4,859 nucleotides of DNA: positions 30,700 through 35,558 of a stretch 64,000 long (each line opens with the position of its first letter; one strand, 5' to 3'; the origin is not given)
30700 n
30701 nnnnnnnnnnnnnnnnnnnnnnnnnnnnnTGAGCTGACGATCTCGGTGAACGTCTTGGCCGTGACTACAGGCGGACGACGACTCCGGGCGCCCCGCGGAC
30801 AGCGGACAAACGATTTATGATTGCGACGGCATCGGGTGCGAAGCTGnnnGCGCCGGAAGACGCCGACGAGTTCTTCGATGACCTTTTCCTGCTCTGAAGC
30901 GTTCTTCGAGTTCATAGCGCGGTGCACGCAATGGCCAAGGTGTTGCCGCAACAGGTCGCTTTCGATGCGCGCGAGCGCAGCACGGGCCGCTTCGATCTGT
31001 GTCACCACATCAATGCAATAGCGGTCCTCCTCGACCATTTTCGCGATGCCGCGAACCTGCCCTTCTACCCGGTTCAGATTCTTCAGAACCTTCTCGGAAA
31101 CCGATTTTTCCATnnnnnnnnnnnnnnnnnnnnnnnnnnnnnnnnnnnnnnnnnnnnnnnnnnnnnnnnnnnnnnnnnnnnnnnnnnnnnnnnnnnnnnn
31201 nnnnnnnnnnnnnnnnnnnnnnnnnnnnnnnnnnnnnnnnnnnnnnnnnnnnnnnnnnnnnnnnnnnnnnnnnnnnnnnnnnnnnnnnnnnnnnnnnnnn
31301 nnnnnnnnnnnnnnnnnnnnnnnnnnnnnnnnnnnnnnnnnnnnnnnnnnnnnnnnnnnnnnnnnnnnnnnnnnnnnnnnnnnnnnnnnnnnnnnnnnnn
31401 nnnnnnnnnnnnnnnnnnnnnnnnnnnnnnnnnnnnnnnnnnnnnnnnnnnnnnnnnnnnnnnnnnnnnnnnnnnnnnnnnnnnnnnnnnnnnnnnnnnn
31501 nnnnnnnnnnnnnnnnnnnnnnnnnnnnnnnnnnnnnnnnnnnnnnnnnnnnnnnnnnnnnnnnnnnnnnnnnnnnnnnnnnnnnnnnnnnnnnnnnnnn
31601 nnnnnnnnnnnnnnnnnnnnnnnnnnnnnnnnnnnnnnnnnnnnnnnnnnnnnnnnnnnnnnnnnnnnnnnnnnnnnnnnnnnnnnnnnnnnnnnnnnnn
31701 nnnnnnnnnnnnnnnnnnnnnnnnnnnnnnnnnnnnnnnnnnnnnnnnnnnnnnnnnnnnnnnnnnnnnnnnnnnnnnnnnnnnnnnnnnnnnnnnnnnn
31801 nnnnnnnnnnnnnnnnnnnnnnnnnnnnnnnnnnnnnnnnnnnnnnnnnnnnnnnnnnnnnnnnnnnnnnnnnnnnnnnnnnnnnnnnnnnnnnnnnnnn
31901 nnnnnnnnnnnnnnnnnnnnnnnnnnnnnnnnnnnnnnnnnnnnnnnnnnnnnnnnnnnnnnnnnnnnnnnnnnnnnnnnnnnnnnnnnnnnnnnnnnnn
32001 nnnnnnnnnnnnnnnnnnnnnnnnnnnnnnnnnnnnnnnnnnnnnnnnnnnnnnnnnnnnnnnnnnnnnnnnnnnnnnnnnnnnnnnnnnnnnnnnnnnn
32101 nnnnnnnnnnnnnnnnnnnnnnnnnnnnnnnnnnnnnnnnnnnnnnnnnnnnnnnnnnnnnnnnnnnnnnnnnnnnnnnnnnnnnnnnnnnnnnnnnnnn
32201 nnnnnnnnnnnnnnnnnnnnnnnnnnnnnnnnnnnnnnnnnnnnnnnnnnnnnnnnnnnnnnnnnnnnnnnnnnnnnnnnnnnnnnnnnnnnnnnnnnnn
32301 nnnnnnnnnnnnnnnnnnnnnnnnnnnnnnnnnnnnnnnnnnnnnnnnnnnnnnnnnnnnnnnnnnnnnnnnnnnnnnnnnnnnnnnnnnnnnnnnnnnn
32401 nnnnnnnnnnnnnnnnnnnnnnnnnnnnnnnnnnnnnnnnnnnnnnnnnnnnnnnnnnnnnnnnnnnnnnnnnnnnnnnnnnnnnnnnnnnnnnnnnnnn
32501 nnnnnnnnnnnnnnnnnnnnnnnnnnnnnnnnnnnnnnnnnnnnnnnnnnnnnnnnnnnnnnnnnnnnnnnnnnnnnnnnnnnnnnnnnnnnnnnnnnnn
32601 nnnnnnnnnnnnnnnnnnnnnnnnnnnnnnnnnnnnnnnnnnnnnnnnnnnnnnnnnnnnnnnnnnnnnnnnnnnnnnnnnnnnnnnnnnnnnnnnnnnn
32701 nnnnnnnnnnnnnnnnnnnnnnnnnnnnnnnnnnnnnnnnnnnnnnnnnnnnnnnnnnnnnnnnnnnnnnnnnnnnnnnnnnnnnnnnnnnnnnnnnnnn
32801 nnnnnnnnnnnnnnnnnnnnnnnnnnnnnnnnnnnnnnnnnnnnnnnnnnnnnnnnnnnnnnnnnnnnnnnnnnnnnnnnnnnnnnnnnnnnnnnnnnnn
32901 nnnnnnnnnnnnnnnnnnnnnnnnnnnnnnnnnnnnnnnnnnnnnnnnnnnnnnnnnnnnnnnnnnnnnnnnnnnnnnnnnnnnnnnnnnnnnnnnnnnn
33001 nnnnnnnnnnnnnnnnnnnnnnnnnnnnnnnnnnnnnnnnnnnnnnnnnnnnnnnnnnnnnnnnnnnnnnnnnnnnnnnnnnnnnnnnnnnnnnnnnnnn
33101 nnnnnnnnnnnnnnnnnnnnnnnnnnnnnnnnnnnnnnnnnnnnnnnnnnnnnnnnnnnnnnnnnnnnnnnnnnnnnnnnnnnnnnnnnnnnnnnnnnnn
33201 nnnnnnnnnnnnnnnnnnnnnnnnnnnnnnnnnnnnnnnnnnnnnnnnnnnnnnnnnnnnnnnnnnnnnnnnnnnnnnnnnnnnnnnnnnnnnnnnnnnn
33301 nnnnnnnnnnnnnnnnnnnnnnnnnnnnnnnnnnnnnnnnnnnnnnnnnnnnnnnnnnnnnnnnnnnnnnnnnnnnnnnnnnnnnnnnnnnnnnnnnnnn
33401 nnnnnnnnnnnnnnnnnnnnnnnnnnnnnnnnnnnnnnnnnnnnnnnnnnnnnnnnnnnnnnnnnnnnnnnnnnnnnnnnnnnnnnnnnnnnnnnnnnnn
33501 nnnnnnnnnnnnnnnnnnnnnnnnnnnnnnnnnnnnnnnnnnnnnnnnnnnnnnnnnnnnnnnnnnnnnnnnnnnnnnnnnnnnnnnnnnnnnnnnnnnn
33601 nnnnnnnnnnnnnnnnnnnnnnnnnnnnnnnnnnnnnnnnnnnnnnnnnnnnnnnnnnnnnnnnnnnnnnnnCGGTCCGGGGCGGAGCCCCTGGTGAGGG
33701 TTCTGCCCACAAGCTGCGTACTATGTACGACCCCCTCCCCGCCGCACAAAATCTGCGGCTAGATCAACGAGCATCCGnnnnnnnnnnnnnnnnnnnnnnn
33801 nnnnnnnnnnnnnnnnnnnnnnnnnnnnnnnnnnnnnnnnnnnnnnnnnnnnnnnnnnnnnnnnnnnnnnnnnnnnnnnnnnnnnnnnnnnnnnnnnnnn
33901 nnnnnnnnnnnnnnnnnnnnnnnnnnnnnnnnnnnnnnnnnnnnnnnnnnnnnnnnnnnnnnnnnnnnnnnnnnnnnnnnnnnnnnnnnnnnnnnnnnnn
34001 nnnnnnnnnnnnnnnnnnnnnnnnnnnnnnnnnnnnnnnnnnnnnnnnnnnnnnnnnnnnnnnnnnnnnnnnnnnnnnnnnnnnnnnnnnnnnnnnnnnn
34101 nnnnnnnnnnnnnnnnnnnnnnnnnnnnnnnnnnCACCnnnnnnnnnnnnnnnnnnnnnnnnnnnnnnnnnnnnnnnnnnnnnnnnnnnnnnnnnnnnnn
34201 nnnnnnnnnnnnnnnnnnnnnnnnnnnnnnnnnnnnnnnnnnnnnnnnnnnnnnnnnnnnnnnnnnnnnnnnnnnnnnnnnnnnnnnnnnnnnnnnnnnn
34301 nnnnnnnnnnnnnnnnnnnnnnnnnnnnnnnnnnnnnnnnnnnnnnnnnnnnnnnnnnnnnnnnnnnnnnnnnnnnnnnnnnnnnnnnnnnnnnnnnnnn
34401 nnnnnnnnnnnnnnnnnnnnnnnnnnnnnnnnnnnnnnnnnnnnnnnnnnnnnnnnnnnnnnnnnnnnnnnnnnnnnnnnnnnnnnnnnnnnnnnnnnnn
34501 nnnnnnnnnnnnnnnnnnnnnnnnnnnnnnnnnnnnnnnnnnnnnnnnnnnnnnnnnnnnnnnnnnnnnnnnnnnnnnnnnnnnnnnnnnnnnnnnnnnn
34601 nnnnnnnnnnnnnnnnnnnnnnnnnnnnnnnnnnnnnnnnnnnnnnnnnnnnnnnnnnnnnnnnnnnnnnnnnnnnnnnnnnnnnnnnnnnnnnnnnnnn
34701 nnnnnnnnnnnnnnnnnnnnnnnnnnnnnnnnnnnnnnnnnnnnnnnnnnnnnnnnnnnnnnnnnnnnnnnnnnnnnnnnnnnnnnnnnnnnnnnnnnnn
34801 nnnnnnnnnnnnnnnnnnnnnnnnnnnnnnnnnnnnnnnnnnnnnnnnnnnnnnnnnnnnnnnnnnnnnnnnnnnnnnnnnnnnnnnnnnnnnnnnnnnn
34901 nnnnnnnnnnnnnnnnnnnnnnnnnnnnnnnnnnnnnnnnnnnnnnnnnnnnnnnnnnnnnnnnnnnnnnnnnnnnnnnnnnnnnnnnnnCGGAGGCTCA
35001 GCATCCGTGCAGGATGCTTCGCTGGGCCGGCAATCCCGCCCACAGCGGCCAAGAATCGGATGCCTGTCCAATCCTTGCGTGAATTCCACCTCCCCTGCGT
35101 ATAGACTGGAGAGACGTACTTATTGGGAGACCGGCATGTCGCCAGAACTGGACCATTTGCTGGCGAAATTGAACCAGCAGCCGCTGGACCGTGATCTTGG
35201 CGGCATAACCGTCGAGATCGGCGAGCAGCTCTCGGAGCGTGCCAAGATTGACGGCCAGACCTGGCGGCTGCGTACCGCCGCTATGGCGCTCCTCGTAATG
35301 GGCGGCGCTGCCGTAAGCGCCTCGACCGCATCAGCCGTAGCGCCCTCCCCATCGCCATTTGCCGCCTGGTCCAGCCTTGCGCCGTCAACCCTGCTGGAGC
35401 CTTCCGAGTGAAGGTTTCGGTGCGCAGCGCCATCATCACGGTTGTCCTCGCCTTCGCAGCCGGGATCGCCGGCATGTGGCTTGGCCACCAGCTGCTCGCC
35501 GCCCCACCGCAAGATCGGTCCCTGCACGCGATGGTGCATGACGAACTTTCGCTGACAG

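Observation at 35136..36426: Complete CnrYXH-type transmembrane signalling module embedded in a copper cluster, far from any Ni/Co pump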

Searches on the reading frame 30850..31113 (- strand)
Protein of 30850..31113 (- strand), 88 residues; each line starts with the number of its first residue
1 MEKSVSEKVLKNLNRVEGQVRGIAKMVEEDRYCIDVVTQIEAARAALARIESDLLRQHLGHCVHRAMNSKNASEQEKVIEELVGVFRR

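Call 87: search_protein_families(library=pfam, proteins=[window:30850-31113:-], max_evalue=0.001)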
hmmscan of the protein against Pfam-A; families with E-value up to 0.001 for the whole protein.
window:30850-31113:- (88 aa): 1 family
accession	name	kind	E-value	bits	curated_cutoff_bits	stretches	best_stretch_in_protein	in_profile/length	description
PF02583.22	Trns_repr_metal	-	2.6e-27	95.5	22.8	1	7-87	3-77/78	Metal-sensitive transcriptional repressor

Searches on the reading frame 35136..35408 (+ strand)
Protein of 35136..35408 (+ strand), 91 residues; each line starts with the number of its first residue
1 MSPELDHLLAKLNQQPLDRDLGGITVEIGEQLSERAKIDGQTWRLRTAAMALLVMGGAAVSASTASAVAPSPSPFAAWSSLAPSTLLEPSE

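Call 6: search_protein_families(library=pfam, proteins=[window:35136-35408:+], max_evalue=1)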
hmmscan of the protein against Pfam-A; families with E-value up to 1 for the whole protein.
window:35136-35408:+ (91 aa): 0 families

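Call 7: search_protein_families(library=ncbifam, proteins=[window:35136-35408:+], max_evalue=1)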
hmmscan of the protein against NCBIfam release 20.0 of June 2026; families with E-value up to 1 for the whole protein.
window:35136-35408:+ (91 aa): 0 families

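Call 11: search_solved_structures(query=window:35136-35408:+, max_evalue=10, show_alignments=2)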
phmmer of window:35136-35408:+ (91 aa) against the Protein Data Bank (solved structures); distinct sequences matched with E-value up to 10: 2.
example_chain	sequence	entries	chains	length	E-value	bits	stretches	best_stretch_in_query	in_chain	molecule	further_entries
2k5h_A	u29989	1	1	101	1.2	12.9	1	23-51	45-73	Conserved protein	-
7pkt_y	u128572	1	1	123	7.1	10.5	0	69-89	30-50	bL32m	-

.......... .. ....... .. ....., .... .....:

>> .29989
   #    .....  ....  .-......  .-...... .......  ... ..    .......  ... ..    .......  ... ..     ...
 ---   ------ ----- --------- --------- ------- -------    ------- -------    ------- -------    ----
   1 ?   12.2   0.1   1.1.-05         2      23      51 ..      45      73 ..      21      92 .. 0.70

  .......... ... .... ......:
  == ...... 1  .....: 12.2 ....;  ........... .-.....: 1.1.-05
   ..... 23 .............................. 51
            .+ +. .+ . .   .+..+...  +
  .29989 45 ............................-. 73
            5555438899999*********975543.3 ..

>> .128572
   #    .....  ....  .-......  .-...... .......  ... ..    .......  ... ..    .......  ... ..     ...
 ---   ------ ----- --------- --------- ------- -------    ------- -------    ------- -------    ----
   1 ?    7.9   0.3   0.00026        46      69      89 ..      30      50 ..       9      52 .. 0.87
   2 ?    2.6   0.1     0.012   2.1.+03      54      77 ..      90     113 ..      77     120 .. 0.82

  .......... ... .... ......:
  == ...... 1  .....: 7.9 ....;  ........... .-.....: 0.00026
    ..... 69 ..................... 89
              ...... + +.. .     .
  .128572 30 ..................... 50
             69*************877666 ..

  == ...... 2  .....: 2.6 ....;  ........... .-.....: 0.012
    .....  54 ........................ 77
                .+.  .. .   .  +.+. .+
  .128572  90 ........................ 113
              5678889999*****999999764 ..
